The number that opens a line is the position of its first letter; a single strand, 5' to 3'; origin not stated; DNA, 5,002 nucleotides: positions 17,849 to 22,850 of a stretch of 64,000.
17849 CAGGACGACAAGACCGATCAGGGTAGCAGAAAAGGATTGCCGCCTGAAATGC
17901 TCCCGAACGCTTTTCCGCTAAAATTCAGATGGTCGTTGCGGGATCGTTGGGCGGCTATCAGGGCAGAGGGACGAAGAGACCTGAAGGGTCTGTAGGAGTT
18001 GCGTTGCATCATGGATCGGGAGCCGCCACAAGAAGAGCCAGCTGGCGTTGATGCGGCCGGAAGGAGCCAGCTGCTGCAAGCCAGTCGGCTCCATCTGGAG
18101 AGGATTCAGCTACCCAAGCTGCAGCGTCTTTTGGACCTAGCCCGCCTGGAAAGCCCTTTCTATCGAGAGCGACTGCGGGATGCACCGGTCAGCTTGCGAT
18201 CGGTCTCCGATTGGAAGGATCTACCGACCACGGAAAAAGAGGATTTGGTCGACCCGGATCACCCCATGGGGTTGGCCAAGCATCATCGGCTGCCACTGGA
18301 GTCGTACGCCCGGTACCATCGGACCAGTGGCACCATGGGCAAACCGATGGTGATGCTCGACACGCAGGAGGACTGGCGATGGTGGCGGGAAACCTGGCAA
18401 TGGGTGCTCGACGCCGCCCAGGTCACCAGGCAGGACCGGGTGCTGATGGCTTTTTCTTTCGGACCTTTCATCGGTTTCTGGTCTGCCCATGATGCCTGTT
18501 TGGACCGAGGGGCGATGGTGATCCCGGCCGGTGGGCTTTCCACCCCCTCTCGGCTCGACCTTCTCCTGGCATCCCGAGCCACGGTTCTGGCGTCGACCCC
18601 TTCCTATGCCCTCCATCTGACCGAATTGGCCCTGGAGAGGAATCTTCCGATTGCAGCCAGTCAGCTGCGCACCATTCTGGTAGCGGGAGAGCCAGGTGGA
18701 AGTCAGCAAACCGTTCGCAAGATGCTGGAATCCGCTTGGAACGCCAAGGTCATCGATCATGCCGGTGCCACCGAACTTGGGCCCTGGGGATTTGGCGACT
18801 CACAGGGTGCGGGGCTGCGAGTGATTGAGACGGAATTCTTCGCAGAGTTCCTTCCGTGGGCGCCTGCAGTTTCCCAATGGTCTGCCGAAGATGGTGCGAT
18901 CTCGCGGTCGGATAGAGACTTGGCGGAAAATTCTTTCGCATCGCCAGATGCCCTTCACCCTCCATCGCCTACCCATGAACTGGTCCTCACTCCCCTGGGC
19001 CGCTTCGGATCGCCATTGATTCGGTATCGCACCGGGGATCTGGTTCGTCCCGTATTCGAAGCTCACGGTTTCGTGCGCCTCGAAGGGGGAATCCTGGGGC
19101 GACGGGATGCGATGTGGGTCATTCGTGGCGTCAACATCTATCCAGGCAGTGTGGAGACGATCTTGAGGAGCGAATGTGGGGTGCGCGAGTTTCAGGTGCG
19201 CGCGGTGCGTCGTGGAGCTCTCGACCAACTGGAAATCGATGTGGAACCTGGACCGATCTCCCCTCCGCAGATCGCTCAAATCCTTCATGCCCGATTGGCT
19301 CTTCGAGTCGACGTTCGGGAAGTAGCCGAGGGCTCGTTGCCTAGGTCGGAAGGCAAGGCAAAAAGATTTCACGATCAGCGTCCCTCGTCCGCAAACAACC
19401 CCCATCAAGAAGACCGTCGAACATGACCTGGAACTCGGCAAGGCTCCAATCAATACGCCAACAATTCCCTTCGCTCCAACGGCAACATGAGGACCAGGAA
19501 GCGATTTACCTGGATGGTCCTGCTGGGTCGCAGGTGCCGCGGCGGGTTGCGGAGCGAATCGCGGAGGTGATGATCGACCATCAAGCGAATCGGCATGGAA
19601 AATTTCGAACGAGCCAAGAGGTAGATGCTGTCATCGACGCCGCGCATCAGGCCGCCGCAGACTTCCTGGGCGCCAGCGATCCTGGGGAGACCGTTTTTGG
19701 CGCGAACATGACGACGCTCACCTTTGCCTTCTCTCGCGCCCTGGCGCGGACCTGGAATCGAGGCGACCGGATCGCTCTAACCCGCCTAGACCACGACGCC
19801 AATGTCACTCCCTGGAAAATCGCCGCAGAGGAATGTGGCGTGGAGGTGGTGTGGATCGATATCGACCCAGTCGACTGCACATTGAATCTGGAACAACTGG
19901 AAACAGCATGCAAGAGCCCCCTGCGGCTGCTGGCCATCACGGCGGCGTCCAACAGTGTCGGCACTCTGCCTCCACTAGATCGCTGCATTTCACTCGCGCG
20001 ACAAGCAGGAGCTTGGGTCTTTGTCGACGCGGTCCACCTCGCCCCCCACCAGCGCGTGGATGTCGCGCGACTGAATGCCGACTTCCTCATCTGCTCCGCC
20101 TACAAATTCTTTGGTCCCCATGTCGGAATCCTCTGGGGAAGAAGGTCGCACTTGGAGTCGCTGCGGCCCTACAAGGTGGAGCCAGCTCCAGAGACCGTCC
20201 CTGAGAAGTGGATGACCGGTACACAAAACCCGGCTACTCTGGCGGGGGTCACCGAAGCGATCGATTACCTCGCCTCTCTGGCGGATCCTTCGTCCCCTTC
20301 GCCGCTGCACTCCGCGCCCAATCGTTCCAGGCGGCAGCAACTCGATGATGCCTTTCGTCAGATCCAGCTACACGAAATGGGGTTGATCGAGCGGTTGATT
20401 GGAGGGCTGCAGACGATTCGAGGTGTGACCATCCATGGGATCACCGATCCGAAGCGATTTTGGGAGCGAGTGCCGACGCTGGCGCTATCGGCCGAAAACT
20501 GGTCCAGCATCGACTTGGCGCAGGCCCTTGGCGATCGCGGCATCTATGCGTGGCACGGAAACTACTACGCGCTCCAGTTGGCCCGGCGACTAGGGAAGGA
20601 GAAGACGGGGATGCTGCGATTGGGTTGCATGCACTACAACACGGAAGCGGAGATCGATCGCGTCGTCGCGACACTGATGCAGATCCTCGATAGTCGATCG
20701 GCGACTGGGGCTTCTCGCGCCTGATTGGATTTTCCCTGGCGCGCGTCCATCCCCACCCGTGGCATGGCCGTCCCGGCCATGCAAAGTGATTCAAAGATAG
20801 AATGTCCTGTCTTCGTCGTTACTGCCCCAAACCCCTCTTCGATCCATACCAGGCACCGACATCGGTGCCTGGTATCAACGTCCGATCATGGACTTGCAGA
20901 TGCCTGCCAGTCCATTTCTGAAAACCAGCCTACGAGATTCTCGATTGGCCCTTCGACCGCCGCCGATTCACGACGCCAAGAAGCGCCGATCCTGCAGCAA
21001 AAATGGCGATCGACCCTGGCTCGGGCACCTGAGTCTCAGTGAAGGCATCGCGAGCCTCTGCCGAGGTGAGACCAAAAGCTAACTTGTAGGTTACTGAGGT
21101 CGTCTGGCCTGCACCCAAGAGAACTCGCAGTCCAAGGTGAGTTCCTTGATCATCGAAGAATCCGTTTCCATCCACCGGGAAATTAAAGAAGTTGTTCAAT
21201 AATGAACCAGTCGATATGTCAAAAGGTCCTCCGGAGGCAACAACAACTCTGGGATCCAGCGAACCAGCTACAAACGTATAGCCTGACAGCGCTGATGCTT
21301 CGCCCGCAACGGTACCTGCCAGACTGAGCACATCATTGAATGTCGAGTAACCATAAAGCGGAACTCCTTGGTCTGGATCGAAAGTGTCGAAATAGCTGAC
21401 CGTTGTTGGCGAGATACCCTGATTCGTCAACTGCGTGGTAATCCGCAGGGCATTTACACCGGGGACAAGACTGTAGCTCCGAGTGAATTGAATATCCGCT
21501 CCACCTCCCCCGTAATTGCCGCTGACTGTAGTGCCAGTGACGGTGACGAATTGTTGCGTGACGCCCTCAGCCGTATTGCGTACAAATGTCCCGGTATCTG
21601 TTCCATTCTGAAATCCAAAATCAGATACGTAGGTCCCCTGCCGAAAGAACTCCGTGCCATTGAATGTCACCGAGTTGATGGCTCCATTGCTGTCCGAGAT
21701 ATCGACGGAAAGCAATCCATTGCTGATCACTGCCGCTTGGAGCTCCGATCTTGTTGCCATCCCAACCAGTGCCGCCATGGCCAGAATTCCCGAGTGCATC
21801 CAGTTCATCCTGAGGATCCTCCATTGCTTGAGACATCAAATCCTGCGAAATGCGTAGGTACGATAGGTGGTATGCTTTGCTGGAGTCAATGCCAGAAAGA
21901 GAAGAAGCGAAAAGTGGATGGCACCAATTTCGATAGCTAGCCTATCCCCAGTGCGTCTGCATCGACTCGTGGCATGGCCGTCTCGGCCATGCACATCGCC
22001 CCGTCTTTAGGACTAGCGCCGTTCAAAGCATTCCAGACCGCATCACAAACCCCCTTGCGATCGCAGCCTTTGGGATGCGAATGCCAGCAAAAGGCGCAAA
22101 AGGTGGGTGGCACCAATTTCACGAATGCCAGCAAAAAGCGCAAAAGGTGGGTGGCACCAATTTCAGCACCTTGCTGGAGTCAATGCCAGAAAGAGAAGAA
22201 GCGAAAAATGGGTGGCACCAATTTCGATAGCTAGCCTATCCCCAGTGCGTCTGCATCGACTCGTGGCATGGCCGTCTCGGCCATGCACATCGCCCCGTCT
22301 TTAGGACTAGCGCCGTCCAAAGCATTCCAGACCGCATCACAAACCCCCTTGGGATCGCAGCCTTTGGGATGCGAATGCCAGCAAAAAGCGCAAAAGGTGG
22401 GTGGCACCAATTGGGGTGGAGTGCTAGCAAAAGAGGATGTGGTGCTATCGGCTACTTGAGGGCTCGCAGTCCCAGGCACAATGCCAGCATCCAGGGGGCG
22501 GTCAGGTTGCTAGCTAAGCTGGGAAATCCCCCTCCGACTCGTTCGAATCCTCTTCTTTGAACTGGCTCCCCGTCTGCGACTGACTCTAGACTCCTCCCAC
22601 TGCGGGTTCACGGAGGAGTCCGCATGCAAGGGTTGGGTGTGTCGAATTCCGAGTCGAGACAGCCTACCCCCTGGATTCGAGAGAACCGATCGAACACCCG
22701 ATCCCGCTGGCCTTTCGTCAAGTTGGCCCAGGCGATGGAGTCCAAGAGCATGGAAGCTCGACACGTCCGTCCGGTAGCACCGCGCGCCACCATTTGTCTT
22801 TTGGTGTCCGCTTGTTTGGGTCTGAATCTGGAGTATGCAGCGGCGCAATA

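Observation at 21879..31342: Two clusters of a novel composite repeat, in inverted orientation, bracket an 8.4-kb four-gene block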

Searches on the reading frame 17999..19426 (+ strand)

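Call 12: search_protein_families(library=pfam, proteins=[window:17999-19426:+], max_evalue=0.01)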
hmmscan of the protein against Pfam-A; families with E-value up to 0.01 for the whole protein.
window:17999-19426:+ (475 aa): 2 families
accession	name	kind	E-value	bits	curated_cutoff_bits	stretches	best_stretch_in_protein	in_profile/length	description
PF14535.12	AMP-binding_C_2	-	1.5e-14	54.5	25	1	377-461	1-96/96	AMP-binding enzyme C-terminal domain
PF00501.34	AMP-binding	-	8e-08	31.9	29.9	1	92-265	153-329/384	AMP-binding enzyme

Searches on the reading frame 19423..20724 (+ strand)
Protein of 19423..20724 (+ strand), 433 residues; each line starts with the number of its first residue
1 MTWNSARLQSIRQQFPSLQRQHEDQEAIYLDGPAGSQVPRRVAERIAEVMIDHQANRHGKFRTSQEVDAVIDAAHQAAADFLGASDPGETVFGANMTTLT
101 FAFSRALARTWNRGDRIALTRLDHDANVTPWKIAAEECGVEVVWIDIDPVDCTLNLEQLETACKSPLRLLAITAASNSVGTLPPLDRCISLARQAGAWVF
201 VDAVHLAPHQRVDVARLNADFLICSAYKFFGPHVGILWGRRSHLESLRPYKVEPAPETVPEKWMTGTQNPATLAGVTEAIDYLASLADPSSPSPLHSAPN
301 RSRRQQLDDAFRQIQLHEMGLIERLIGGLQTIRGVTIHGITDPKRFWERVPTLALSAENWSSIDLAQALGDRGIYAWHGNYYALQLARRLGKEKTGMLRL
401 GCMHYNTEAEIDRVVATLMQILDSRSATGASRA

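Call 12: search_protein_families(library=pfam, proteins=[window:19423-20724:+], max_evalue=0.01)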
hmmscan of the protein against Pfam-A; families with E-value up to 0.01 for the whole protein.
window:19423-20724:+ (433 aa): 3 families
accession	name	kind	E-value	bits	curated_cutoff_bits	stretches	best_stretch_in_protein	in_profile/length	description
PF00266.25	Aminotran_5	-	1.6e-58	198.9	21.5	2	28-285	1-270/371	Aminotransferase class-V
PF00155.27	Aminotran_1_2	-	2.7e-08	33.8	19.7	1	35-205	16-188/361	Aminotransferase class I and II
PF01053.26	Cys_Met_Meta_PP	-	8.7e-06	25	27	1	105-239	82-209/381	Cys/Met metabolism PLP-dependent enzyme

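Call 80: find_homologous_proteins(query=window:19423-20724:+, max_evalue=1e-40)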
Query window:19423-20724:+ (433 aa): 7980 proteins with E <= 1e-40 among 8000 candidates; the best 120 are listed.
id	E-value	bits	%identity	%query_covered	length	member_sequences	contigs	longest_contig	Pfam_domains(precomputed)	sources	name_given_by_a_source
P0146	6.4e-257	870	90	98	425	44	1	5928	PF00266.26,PF01053.27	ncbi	ncbi:MAG: cysteine desulfurase-like protein [Pirellulaceae bacterium]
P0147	1.2e-249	846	88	98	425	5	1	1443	PF00266.26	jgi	jgi:cysteine desulfurase family protein (TIGR01976 family)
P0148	2.6e-189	648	87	76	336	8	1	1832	PF00266.26,PF01053.27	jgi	jgi:cysteine desulfurase family protein (TIGR01976 family)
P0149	6.0e-151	521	57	96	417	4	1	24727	PF00155.28,PF00266.26,PF01053.27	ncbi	-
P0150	5.0e-148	512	55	97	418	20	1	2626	PF00155.28,PF00266.26,PF01053.27,PF01041.24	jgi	-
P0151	2.6e-146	506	55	97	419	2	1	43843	PF00155.28,PF00266.26,PF01053.27,PF01041.24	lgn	-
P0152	2.8e-146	506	54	96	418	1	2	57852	PF00155.28,PF00266.26,PF01053.27,PF01041.24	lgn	-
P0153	8.3e-145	501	54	96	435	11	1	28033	PF00266.26,PF01053.27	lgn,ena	-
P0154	1.9e-144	500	53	97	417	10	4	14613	PF00155.28,PF00266.26,PF01053.27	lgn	-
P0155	3.5e-143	496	55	95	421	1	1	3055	PF00266.26,PF01053.27,PF01041.24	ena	-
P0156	4.0e-142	492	54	96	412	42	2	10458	PF00266.26,PF01053.27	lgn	-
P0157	4.4e-142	492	53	95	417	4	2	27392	PF00155.28,PF00266.26,PF01053.27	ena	-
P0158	4.6e-142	492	53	96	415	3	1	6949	PF00155.28,PF00266.26,PF01053.27,PF01041.24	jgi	jgi:cysteine desulfurase family protein (TIGR01976 family)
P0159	6.3e-142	492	53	96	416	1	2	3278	PF00155.28,PF00266.26,PF01053.27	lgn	-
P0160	6.9e-142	491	54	96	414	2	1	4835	PF00155.28,PF00266.26,PF01053.27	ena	-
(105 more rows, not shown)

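Call 81: find_encoding_contigs(protein=P0149, flank=10000, max_places=1)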
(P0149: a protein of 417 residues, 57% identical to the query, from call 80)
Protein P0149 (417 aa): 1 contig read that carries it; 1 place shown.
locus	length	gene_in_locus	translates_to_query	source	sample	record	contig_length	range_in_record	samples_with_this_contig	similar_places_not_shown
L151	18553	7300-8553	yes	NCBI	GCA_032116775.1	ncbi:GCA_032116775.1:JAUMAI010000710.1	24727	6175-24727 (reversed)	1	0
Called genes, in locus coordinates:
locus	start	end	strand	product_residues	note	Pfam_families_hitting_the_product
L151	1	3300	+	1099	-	?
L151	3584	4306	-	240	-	-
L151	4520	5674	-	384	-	PF07963:N_methyl (weak), PF07596:SBP_bac_10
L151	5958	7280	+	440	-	PF00501:AMP-binding, PF14535:AMP-binding_C_2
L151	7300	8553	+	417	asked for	PF00266:Aminotran_5, PF00155:Aminotran_1_2, PF01053:Cys_Met_Meta_PP, PF00266:Aminotran_5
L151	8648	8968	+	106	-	PF06155:GBBH-like_N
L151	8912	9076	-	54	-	-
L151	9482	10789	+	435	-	-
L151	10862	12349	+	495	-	PF01266:DAO, PF12831:FAD_oxidored (weak), PF13450:NAD_binding_8, PF01593:Amino_oxidase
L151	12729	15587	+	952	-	PF17148:DUF5117, PF16313:DUF4953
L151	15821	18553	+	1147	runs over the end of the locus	PF00289:Biotin_carb_N, PF02222:ATP-grasp, PF02786:CPSase_L_D2, PF07478:Dala_Dala_lig_C, PF02785:Biotin_carb_C, PF00682:HMGL-like, PF02436:PYC_OADA, PF00364:Biotin_lipoyl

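Call 82: find_encoding_contigs(protein=P0151, flank=10000, max_places=1)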
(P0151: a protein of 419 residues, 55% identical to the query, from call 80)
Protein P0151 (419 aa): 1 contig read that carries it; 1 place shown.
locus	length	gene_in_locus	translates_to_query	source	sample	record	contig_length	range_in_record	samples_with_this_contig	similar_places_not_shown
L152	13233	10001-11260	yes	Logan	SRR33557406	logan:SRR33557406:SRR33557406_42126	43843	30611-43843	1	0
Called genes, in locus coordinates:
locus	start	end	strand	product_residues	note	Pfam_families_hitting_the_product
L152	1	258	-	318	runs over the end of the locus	PF01595:CNNM, PF00571:CBS (faint)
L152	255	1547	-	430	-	PF01595:CNNM, PF03471:CorC_HlyC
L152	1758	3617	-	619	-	PF12679:ABC2_membrane_2 (weak)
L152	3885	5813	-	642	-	PF21710:Spt6_S1 (faint), PF00575:S1, PF23459:S1_RRP5 (weak)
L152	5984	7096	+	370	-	PF03741:TerC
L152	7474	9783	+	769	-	PF25145:NfeD1b_N, PF24961:NfeD_membrane, PF01957:NfeD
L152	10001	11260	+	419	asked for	PF00155:Aminotran_1_2, PF00266:Aminotran_5, PF01053:Cys_Met_Meta_PP, PF01041:DegT_DnrJ_EryC1 (weak), PF00266:Aminotran_5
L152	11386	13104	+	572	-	PF27098:Rv0959_3rd, PF13519:VWA_2 (weak)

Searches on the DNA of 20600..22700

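Call 42: search_rna_families(source=window, threshold=evalue, max_evalue=1, start=20600, end=22700)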
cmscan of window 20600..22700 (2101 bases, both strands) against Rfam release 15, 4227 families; matches with E-value up to 1: 1.
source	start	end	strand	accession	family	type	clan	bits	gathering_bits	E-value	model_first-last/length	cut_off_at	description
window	20834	20868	-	RF02946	cow-rumen-1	Gene; sRNA;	-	18.1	53.4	0.68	1-61/61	no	cow-rumen-1 RNA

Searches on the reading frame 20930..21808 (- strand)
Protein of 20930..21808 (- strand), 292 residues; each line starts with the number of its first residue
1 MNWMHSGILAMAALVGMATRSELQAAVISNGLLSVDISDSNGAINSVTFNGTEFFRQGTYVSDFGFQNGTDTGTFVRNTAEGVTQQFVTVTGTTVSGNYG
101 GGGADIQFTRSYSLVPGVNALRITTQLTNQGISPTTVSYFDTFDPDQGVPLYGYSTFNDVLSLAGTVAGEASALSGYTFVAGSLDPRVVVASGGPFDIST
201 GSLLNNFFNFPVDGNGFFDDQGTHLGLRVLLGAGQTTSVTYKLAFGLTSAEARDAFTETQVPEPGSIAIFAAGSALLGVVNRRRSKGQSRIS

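Call 12: search_protein_families(library=pfam, proteins=[window:20930-21808:-], max_evalue=0.01)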
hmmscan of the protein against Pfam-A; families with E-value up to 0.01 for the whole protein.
window:20930-21808:- (292 aa): 1 family
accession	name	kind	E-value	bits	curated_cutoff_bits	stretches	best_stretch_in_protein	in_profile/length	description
PF07589.16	PEP-CTERM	-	4.2e-05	23.9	20.7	1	260-284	1-24/24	PEP-CTERM motif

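Call 63: find_encoding_contigs(protein=window:20930-21808:-, flank=6000, max_places=8)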
Protein window:20930-21808:- (292 aa): 14 contigs read that carry it; 8 places shown.
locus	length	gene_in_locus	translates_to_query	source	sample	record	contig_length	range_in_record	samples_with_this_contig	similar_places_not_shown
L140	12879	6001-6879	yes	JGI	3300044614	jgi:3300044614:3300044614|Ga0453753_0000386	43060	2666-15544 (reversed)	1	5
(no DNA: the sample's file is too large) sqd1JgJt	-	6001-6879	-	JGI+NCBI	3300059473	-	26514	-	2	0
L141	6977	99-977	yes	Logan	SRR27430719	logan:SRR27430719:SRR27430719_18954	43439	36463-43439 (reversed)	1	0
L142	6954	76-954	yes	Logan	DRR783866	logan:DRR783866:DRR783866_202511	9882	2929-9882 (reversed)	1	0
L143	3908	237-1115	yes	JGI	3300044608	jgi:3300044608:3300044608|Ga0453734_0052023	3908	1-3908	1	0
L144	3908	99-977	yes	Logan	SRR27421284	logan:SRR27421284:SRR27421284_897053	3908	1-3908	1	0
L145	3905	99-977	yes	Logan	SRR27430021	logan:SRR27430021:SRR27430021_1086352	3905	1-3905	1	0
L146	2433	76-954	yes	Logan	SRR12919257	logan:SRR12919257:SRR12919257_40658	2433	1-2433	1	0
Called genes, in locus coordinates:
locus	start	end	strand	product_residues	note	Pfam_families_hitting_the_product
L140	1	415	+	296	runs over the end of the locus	PF03741:TerC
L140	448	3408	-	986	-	PF07635:PSCyt1, PF07583:PSCyt2, PF07587:PSD1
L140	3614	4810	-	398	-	PF13485:Peptidase_MA_2 (weak)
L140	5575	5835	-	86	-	-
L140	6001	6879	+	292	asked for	-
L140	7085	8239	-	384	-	PF00155:Aminotran_1_2 (weak), PF00266:Aminotran_5, PF01053:Cys_Met_Meta_PP (weak), PF00266:Aminotran_5 (weak)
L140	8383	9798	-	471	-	PF00501:AMP-binding, PF14535:AMP-binding_C_2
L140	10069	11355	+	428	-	-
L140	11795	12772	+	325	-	PF20582:UPF0758_N, PF04002:RadC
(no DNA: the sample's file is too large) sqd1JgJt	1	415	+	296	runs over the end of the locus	PF03741:TerC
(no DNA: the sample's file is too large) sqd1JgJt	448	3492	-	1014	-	PF07635:PSCyt1, PF07583:PSCyt2, PF07587:PSD1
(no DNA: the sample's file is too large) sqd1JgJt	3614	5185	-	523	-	PF13485:Peptidase_MA_2 (weak)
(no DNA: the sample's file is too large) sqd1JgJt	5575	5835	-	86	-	-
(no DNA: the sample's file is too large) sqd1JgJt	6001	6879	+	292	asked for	-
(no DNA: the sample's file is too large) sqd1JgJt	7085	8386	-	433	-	PF00266:Aminotran_5, PF00155:Aminotran_1_2 (weak), PF01053:Cys_Met_Meta_PP (weak), PF00266:Aminotran_5 (weak)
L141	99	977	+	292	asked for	-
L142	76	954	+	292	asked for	-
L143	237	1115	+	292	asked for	-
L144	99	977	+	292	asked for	-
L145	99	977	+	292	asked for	-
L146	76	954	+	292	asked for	-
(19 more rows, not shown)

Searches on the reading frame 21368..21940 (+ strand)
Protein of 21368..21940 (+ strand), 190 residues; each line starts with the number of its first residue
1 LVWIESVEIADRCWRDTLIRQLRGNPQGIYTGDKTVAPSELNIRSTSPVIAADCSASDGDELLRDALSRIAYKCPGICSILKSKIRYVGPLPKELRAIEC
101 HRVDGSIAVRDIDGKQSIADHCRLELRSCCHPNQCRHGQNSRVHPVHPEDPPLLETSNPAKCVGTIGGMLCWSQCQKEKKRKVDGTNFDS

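Call 84: search_protein_families(library=pfam, proteins=[window:21368-21940:+], max_evalue=0.01)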
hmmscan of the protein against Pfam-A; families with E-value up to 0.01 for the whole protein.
window:21368-21940:+ (190 aa): 0 families
